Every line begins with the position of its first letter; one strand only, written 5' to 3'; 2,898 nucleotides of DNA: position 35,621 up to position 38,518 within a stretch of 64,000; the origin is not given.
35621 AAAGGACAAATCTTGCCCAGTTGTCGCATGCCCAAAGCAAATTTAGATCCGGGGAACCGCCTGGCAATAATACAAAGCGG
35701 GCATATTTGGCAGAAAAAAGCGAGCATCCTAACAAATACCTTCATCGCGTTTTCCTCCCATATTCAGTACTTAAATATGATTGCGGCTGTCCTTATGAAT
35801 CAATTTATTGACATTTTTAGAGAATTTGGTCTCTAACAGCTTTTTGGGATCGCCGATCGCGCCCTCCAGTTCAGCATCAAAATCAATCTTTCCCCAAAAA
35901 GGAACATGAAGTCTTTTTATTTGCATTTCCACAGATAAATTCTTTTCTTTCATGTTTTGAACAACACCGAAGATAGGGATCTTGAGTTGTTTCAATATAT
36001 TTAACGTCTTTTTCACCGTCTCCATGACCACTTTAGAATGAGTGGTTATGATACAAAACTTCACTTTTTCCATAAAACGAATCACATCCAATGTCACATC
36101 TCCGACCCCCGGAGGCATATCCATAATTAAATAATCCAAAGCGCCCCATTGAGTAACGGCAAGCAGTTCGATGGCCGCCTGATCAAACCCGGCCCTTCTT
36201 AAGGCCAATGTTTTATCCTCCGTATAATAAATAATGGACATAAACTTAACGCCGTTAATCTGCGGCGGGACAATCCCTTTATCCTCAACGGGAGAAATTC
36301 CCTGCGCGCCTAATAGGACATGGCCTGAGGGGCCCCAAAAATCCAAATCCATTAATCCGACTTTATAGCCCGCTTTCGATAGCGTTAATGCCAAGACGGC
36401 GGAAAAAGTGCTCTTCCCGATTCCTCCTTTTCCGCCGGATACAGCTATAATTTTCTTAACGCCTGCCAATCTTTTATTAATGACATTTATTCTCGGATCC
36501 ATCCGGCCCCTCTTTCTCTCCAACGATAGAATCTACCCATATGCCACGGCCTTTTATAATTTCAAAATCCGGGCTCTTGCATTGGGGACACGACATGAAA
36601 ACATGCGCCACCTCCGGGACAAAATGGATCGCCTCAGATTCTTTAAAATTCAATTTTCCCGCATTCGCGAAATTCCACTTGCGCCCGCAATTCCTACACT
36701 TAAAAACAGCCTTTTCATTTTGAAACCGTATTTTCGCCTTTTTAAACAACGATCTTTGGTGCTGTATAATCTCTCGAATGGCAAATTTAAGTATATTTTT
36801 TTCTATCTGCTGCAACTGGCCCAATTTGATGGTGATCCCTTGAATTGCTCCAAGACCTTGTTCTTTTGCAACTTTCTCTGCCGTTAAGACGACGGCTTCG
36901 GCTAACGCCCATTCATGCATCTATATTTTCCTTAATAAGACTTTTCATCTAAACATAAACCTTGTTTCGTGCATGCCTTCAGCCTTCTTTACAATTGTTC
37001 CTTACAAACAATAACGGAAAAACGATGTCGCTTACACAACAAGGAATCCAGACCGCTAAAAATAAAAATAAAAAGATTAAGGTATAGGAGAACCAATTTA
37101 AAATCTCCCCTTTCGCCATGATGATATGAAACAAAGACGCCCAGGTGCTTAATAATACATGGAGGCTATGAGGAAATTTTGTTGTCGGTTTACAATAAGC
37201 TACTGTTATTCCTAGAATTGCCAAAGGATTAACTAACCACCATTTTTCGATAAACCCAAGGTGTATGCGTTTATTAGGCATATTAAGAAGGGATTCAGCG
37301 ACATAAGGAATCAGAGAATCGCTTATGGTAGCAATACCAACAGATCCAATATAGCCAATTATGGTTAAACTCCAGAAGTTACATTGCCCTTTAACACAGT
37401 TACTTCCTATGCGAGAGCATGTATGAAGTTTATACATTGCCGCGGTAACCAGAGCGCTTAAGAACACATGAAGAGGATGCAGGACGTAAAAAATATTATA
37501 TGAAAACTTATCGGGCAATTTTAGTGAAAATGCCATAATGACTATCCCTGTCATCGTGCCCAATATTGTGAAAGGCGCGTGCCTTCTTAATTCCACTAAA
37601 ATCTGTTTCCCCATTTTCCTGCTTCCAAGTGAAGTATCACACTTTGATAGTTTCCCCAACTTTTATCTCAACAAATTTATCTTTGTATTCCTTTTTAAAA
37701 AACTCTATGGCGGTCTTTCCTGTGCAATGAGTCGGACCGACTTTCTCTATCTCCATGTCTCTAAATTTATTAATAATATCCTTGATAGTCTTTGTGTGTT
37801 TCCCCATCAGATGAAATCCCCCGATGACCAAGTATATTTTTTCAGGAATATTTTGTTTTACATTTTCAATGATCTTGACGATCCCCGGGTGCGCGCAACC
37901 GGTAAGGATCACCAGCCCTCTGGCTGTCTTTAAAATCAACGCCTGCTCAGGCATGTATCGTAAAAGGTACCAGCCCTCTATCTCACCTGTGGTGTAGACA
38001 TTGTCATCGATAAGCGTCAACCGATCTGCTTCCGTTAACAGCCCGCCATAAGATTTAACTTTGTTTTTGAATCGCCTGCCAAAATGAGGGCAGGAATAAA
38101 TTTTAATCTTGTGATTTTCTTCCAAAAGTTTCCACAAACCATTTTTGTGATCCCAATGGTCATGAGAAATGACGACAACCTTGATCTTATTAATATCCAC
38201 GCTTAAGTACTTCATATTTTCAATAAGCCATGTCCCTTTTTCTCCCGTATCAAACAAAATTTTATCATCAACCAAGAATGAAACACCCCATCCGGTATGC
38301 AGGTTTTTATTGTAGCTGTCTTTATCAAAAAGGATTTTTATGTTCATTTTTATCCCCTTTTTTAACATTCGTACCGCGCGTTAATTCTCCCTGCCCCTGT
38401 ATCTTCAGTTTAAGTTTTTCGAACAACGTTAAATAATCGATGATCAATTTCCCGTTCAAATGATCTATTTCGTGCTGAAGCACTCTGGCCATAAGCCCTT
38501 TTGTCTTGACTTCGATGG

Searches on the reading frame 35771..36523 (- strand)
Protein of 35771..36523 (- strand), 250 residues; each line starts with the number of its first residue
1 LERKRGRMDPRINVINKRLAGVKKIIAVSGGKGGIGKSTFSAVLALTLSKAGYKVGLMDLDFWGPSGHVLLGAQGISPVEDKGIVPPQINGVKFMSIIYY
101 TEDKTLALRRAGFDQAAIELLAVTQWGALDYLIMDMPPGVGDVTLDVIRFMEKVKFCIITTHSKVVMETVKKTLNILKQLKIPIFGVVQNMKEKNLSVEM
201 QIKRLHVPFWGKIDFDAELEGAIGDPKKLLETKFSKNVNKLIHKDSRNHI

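Call 51: search_protein_families(library=pfam, proteins=[window:35771-36523:-], max_evalue=0.00001)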
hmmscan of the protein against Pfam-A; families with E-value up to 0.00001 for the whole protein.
window:35771-36523:- (250 aa): 4 families
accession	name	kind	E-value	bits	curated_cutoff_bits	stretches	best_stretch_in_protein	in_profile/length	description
PF10609.15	ParA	-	2.5e-51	174.9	27.1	1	22-194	2-177/246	NUBPL iron-transfer P-loop NTPase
PF01656.29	CbiA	-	4.3e-13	49.8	25.4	1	26-221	1-117/125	CobQ/CobB/MinD/ParA nucleotide binding domain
PF13614.12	AAA_31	-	1.6e-09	38.4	27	1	24-62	2-40/177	AAA domain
PF02374.21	ArsA_ATPase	-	3.5e-06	26.9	24.3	0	26-61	4-38/305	Anion-transporting ATPase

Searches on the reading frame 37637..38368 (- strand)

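Call 51: search_protein_families(library=pfam, proteins=[window:37637-38368:-], max_evalue=0.00001)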
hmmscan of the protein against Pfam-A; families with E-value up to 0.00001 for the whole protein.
window:37637-38368:- (243 aa): 2 families
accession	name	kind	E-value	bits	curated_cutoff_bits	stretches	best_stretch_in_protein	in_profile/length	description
PF00753.33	Lactamase_B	-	6.4e-08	33.2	22.7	1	32-106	10-87/196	Metallo-beta-lactamase superfamily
PF12706.13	Lactamase_B_2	-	3.2e-07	30.6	27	1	37-94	3-63/200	Beta-lactamase superfamily domain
